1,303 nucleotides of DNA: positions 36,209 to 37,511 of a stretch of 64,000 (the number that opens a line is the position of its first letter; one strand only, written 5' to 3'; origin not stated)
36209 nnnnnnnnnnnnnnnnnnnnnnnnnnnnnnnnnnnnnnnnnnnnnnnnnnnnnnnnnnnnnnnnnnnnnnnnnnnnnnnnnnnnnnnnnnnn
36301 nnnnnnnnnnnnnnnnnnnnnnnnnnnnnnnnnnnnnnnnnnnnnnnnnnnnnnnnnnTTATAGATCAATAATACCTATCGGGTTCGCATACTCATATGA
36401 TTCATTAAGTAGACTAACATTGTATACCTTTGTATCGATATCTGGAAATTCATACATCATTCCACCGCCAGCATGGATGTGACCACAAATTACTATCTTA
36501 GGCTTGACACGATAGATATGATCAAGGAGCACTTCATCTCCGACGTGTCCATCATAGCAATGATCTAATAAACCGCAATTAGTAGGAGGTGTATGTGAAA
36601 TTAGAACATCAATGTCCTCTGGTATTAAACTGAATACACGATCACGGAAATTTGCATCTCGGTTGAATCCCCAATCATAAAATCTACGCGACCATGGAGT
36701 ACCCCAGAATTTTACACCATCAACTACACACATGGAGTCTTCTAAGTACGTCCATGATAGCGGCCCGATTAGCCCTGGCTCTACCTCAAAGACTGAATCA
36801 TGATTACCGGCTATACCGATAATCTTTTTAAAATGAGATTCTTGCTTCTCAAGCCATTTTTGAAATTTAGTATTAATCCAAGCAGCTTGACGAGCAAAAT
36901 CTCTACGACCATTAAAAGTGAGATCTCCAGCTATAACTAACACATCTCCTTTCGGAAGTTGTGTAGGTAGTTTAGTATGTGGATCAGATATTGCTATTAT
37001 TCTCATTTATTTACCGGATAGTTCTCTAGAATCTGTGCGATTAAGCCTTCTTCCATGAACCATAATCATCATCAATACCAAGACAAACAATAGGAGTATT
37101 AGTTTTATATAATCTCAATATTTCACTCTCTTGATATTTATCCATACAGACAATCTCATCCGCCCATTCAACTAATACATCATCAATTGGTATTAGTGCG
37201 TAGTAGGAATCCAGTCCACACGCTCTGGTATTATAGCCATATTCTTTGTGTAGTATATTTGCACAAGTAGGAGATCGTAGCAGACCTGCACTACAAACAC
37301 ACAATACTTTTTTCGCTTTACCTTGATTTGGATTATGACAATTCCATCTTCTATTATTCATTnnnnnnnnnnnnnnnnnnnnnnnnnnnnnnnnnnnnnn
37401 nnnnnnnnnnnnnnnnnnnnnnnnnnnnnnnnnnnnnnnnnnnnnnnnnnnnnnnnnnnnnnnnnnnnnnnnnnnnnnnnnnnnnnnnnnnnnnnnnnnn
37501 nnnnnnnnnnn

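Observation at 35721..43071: Dispersed 7-deazaguanine (FolE/QueD/QueE) pathway without QueC or DpdA in the window, embedded with phosphatases, an FNR-like reductase, Tdk and a class II RNR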

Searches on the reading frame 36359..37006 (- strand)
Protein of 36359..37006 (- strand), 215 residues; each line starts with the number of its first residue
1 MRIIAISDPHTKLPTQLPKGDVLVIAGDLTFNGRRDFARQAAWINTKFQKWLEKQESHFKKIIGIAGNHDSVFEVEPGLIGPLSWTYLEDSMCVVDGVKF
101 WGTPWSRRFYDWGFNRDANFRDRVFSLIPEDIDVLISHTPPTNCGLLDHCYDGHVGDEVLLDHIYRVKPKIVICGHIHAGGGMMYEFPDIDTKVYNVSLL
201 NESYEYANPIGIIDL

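Call 5: search_protein_families(library=pfam, proteins=[window:36359-37006:-], max_evalue=0.01)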
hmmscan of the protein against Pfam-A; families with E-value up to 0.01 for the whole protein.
window:36359-37006:- (215 aa): 3 families
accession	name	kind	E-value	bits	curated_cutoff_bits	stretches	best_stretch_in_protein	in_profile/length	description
PF00149.33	Metallophos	-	2.2e-11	45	21.5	1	1-179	1-190/191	Calcineurin-like phosphoesterase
PF12850.12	Metallophos_2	-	0.00045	20.7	27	1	1-179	1-118/154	Calcineurin-like phosphoesterase superfamily domain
PF14582.11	Metallophos_3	-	0.00057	19.8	28.2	1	117-179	160-221/259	Metallophosphoesterase, calcineurin superfamily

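Call 10: search_protein_families(library=ncbifam, proteins=[window:36359-37006:-], max_evalue=0.01)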
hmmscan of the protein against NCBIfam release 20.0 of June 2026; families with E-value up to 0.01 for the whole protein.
window:36359-37006:- (215 aa): 4 families
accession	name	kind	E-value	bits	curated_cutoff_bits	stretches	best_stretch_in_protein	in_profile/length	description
NF053861.1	DS8_antiphage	equivalog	1.6e-05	22.8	790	1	22-74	36-88/994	anti-phage protein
NF053862.1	DS9_1_antiphage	equivalog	0.00058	18.8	420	1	22-76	243-294/486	anti-phage phosphoesterase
TIGR00040.1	yfcE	subfamily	0.00062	19.9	56.25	1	1-71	1-63/158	YfcE family phosphodiesterase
TIGR04123.1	P_estr_lig_assc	hypoth_equivalog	0.0099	15.3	150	0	23-71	68-110/207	ligase-associated DNA damage response endonuclease PdeM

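Call 11: search_protein_families(library=phrogs, proteins=[window:36359-37006:-], max_evalue=0.001)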
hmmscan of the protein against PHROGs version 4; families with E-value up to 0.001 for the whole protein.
window:36359-37006:- (215 aa): 2 families
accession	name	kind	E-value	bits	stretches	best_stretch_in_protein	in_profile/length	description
phrog_1649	-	other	1.2e-12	48.1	1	1-181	36-255/308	metallo-phosphoesterase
phrog_547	-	other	1.6e-06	28.4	1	16-75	69-115/245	phosphoesterase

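Call 87: search_solved_structures(query=window:36359-37006:-, max_evalue=0.1)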
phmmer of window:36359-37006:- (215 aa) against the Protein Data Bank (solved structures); distinct sequences matched with E-value up to 0.1: 6.
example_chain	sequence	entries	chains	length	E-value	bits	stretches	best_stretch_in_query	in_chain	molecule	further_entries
3rl4_A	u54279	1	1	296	9.8e-21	77.6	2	86-215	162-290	Metallophosphoesterase MPPED2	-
3rl3_A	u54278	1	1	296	2.4e-19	73.1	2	86-215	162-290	Metallophosphoesterase MPPED2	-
3rl5_A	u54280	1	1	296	2.8e-18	69.6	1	86-215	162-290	Metallophosphoesterase MPPED2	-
2hyp_A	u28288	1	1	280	0.036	16.9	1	21-181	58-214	Hypothetical protein RV0805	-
2hy1_A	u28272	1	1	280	0.043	16.6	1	21-181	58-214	Rv0805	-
3ib7_A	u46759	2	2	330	0.065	16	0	21-181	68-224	Icc protein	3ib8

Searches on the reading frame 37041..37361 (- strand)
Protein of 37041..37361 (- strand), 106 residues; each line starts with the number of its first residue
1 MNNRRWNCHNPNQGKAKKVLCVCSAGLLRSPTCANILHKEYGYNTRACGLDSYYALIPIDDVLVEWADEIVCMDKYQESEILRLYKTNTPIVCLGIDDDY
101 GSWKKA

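Call 5: search_protein_families(library=pfam, proteins=[window:37041-37361:-], max_evalue=0.01)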
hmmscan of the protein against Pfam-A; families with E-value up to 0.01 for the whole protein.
window:37041-37361:- (106 aa): 0 families

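Call 10: search_protein_families(library=ncbifam, proteins=[window:37041-37361:-], max_evalue=0.01)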
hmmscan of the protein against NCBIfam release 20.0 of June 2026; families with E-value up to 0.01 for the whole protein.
window:37041-37361:- (106 aa): 0 families

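Call 11: search_protein_families(library=phrogs, proteins=[window:37041-37361:-], max_evalue=0.001)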
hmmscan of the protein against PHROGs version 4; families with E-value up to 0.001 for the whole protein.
window:37041-37361:- (106 aa): 0 families

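Call 31: search_protein_families(library=pfam, max_evalue=1, proteins=[window:37041-37361:-])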
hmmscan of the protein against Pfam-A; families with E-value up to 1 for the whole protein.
window:37041-37361:- (106 aa): 1 family
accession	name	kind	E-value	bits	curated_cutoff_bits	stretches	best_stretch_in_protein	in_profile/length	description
PF15129.11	ALKL1_2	-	0.074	13.8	27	1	24-55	76-106/124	ALK and LTK ligand 1/2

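Call 49: find_related_loci(query=window:37041-37361:-, collection=viral_contigs, flank=8000)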
Query window:37041-37361:- (106 aa) in viral_contigs; peptide patterns used: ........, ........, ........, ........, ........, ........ (x = any residue, [..] = any of these).
124 stretches matched a pattern; 123 encode a relative of the query (tblastn E <= 1e-3); the best 80 are kept; 80 distinct loci.
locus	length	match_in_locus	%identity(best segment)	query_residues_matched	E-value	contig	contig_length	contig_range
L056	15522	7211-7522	63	1-101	1e-39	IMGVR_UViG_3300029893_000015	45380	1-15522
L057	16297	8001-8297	63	1-100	2e-37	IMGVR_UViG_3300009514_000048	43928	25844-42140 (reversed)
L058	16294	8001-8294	59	3-100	3e-37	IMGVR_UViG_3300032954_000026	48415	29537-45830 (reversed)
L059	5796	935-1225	61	3-100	3e-35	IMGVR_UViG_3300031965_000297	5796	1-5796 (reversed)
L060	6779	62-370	59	3-101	3e-35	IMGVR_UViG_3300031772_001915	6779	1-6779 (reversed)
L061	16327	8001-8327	55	1-105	1e-34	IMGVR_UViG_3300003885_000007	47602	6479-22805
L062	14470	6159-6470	57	3-101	3e-33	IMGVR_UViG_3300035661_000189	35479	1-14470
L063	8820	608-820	72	3-73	5e-33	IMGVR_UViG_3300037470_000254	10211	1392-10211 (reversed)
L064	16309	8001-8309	52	1-101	4e-33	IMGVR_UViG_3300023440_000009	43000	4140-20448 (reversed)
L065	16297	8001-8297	56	3-100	4e-33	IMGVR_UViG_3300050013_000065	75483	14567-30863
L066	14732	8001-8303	57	3-101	4e-33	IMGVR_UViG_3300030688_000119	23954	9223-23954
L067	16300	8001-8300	57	7-106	3e-33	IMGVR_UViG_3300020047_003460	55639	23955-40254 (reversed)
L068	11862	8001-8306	56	1-101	3e-33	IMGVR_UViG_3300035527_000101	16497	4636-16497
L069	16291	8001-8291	60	3-100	3e-33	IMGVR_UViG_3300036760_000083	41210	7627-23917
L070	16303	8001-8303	56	3-101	1e-32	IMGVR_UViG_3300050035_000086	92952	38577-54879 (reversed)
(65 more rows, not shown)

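Call 60: search_solved_structures(query=window:37041-37361:-, max_evalue=10, show_alignments=2)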
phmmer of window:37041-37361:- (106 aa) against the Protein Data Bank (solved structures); distinct sequences matched with E-value up to 10: 10.
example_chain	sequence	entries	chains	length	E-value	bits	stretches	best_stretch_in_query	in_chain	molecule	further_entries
7nwz_D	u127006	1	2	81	0.049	16.8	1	23-77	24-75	ALK and LTK ligand 2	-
7mzx_A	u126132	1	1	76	0.1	15.8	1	22-74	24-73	ALK and LTK ligand 2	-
7mzz_A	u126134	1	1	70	0.25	14.5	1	27-55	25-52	ALK and LTK ligand 1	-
5o7b_A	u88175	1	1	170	0.27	14.4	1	6-40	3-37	Putative low molecular weight protein-tyrosine-phosphatase slr0328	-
2ki3_A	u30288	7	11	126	0.29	14.3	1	12-50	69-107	70 kDa peptidylprolyl isomerase, putative | 70 kDa peptidylprolyl isomerase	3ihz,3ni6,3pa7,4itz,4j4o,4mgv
7nx0_A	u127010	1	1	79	0.3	14.3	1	27-55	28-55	ALK and LTK ligand 1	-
7n00_B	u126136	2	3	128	0.34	14.1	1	23-74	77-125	ALK and LTK ligand 2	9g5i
4bgv_A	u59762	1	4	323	0.34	14.1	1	56-96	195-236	MALATE DEHYDROGENASE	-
2o3j_A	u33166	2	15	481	1.2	12.4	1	14-39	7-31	UDP-glucose 6-dehydrogenase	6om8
7dhd_A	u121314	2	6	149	1.6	12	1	17-77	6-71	Protein-tyrosine-phosphatase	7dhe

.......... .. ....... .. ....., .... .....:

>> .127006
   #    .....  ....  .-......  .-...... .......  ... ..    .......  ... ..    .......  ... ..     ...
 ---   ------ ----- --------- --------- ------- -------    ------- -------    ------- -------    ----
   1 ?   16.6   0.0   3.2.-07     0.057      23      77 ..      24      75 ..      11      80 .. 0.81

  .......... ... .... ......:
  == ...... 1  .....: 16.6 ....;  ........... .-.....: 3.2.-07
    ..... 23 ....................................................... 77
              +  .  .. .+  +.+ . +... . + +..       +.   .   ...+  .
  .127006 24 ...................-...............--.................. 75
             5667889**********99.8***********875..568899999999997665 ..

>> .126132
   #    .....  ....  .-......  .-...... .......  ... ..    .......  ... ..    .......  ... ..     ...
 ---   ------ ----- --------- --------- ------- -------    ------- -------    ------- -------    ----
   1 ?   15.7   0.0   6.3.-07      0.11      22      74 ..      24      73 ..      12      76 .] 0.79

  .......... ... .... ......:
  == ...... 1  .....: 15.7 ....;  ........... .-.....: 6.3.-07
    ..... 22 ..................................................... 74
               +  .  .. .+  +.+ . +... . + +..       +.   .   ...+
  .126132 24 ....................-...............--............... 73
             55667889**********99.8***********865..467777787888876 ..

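Call 62: search_solved_structures(query=A2, max_evalue=1, show_alignments=2)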
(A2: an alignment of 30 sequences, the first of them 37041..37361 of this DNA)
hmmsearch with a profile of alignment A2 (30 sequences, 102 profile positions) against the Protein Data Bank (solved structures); distinct sequences matched with E-value up to 1: 20.
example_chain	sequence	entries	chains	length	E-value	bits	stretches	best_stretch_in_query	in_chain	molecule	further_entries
7dhd_A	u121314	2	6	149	0.0038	20.4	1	14-83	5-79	Protein-tyrosine-phosphatase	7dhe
4pic_A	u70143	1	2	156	0.0091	19.2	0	47-88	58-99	Arginine phosphatase Ywle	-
1xww_A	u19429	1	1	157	0.044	17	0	44-95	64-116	Low molecular weight phosphotyrosine protein phosphatase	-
4lrq_A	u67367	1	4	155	0.049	16.8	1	14-38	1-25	Phosphotyrosine protein phosphatase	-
7kh8_A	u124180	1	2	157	0.057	16.6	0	12-37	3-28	Low molecular weight phosphotyrosine protein phosphatase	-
5jnu_A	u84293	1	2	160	0.063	16.5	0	44-95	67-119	Low molecular weight phosphotyrosine protein phosphatase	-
5jnv_A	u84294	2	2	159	0.082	16.1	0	44-95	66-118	Low molecular weight phosphotyrosine protein phosphatase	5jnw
1bvh_A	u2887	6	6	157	0.088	16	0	44-95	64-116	ACID PHOSPHATASE | TYROSINE PHOSPHATASE | LOW MOLECULAR WEIGHT PHOSPHOTYROSINE PROTEIN PHOSPHATASE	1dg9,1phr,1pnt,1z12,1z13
2p4u_A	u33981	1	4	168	0.094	15.9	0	44-95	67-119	Acid phosphatase 1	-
4z99_A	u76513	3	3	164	0.095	15.9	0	13-37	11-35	Low molecular weight phosphotyrosine protein phosphatase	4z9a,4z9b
5jnr_A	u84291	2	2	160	0.11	15.7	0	13-37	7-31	Low molecular weight phosphotyrosine protein phosphatase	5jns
7uw6_A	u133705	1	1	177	0.13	15.5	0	13-37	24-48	Low molecular weight phosphotyrosine protein phosphatase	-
5kqg_A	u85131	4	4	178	0.13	15.5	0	13-37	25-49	Low molecular weight phosphotyrosine protein phosphatase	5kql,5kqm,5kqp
3n8i_A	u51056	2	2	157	0.13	15.5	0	13-37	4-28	Low molecular weight phosphotyrosine protein phosphatase | LOW MOLECULAR WEIGHT PHOSPHOTYROSYL PHOSPHATASE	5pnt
7dhf_A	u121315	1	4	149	0.16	15.2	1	14-83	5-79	Protein-tyrosine-phosphatase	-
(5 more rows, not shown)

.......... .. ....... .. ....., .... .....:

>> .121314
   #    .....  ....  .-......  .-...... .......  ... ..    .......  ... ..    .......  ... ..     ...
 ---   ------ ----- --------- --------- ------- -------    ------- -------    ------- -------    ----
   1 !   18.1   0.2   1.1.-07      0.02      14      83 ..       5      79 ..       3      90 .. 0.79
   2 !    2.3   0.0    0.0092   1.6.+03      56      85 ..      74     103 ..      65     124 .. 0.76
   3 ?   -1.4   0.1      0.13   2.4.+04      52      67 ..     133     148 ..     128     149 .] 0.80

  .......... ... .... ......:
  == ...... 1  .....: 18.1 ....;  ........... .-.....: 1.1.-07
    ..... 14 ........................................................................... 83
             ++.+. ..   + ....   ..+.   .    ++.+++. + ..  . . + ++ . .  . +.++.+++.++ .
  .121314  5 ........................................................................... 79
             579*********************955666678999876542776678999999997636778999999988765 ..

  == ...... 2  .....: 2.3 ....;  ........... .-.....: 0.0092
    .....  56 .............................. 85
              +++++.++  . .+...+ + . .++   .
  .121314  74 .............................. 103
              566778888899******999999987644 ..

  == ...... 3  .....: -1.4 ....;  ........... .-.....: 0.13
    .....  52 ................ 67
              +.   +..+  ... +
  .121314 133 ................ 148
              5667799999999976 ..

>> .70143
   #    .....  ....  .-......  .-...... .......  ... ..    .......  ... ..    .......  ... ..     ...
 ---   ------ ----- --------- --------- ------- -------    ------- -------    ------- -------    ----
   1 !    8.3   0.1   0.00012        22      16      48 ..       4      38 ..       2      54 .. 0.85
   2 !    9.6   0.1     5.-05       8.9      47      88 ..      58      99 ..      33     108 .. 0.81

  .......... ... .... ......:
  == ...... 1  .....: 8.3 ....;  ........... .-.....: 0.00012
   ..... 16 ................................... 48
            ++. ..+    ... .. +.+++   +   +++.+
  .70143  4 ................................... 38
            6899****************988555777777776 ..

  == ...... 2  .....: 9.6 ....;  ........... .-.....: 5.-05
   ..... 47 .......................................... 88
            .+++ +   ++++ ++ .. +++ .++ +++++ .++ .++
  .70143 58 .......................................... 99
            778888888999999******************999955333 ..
